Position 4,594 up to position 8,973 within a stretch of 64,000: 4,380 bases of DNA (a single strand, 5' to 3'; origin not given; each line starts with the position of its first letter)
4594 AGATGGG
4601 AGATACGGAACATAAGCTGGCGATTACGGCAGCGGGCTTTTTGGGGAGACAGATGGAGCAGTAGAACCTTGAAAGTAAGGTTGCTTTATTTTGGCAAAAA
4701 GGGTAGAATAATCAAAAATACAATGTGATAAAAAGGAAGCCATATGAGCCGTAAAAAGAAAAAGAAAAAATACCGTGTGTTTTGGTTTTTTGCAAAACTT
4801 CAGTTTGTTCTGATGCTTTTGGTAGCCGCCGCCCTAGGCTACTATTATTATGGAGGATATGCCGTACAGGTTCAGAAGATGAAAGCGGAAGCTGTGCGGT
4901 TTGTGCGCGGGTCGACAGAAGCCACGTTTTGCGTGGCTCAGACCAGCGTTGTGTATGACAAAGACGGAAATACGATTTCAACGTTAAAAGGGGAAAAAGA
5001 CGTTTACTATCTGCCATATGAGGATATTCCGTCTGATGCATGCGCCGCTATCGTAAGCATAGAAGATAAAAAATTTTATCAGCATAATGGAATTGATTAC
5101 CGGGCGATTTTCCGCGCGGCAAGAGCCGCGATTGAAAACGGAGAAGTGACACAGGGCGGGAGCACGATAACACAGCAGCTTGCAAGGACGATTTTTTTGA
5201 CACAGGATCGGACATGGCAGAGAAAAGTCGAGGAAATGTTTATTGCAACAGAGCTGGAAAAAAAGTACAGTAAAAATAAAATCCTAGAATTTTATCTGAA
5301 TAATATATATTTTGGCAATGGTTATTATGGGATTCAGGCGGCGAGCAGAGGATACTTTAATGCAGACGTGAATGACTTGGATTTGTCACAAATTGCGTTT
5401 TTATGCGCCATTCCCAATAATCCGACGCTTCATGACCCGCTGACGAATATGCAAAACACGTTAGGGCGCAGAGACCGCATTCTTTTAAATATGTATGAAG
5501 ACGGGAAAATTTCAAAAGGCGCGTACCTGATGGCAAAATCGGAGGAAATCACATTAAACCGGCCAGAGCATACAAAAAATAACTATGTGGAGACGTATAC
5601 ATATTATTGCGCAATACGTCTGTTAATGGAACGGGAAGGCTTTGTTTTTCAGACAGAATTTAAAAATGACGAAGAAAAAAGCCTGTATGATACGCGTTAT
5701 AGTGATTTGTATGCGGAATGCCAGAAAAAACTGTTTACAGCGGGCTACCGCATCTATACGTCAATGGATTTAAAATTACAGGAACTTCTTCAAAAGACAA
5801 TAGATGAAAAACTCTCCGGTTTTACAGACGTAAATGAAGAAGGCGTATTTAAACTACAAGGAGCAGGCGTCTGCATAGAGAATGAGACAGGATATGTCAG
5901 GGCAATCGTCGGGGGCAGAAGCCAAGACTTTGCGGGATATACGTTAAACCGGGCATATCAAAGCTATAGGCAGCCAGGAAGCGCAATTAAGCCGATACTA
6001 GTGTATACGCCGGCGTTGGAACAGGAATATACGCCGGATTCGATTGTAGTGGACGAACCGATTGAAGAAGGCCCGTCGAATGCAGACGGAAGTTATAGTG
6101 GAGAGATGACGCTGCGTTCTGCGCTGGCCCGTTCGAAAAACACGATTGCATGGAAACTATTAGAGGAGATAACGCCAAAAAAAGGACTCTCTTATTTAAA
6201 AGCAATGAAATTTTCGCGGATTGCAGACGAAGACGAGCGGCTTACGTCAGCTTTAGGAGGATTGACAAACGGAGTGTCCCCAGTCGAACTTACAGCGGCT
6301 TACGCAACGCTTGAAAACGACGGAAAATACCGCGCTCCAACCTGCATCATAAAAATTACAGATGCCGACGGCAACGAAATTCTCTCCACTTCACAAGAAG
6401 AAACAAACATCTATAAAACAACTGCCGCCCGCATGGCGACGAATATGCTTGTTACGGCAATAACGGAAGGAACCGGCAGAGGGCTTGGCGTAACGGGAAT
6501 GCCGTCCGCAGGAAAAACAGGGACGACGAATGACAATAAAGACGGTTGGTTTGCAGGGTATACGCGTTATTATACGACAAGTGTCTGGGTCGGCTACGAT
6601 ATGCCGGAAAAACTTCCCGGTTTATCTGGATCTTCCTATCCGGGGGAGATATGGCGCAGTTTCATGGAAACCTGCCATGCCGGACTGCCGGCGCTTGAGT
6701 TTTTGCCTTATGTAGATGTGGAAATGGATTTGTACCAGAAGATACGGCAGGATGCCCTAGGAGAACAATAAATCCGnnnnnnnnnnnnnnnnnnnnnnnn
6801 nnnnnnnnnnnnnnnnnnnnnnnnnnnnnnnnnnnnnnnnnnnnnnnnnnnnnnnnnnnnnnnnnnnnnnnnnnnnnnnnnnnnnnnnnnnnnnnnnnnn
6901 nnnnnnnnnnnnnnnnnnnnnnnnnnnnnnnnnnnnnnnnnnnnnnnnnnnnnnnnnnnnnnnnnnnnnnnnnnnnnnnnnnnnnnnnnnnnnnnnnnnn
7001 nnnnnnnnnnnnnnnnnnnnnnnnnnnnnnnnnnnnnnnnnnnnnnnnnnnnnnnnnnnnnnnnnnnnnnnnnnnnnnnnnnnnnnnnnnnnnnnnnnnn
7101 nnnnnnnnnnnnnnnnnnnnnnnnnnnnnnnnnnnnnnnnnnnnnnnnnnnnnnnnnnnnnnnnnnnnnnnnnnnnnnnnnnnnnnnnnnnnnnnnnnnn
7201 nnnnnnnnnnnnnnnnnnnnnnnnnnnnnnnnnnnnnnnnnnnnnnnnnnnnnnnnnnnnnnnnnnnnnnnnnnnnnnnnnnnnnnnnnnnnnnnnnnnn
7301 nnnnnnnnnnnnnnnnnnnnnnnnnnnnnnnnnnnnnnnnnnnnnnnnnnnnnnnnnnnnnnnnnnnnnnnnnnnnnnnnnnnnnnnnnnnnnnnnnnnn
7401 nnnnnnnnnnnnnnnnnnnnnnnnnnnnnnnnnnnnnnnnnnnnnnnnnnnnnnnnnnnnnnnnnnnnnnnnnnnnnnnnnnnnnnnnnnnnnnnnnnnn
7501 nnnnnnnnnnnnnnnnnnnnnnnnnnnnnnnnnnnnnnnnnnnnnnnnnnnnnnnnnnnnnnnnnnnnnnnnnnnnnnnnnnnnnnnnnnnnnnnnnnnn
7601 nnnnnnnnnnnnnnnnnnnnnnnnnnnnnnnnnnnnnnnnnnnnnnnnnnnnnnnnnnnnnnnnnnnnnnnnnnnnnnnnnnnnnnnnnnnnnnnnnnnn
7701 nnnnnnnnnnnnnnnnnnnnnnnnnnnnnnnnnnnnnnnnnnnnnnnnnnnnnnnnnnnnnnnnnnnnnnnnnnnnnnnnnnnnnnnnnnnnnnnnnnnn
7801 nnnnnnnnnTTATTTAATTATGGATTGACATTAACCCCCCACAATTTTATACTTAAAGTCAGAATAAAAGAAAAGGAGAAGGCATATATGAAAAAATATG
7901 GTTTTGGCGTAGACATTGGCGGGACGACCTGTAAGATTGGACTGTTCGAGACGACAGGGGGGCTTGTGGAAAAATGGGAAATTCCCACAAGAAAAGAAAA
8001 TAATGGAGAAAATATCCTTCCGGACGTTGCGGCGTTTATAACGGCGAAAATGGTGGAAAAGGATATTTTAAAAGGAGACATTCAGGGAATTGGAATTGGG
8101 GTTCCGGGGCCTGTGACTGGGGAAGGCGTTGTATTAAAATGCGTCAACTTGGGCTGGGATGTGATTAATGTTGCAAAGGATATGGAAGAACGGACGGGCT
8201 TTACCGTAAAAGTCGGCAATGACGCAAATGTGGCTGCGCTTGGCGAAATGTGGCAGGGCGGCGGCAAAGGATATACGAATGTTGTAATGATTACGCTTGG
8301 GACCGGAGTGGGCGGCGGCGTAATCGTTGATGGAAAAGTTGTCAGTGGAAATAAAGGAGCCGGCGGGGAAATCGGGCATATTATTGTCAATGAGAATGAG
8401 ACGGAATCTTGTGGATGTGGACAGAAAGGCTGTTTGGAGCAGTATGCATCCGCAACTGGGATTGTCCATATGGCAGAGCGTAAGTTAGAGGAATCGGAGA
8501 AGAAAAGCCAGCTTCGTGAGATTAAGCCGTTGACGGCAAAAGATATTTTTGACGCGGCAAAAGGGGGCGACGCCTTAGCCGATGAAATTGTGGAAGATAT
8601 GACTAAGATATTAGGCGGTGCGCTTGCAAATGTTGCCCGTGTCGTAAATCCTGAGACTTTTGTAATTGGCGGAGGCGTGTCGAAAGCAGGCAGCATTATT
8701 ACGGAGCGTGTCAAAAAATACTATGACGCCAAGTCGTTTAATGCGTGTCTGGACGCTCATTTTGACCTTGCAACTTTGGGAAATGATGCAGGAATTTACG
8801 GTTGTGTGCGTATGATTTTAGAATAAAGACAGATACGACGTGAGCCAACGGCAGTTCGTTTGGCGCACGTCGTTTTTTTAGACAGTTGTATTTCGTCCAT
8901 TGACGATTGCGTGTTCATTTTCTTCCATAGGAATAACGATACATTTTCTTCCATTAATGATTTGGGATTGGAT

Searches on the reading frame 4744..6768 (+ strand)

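Call 54: search_protein_families(library=pfam, proteins=[window:4744-6768:+], max_evalue=0.00001)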
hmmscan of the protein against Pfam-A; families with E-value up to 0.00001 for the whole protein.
window:4744-6768:+ (675 aa): 2 families
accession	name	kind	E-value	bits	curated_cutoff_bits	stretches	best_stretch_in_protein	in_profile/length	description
PF00912.28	Transgly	-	4.3e-63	212.4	27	1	75-250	2-177/178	Transglycosylase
PF00905.27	Transpeptidase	-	1.6e-32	113.4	22.1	1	373-642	1-299/299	Penicillin binding protein transpeptidase domain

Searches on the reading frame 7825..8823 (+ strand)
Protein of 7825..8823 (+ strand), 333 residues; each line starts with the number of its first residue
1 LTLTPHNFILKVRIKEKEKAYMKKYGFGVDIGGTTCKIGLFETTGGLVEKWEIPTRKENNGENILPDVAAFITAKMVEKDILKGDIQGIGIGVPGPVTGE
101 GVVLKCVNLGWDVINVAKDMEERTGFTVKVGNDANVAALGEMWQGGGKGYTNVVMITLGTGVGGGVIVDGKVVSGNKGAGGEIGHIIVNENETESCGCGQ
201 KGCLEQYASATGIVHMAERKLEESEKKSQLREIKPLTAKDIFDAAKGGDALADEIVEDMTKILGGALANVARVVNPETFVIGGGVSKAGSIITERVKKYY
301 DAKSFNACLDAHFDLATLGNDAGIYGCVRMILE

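Call 54: search_protein_families(library=pfam, proteins=[window:7825-8823:+], max_evalue=0.00001)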
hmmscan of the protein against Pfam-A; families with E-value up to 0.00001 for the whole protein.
window:7825-8823:+ (333 aa): 1 family
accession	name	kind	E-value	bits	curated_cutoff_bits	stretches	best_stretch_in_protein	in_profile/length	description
PF00480.26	ROK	-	4e-64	217.4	22.9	1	28-330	3-290/294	ROK family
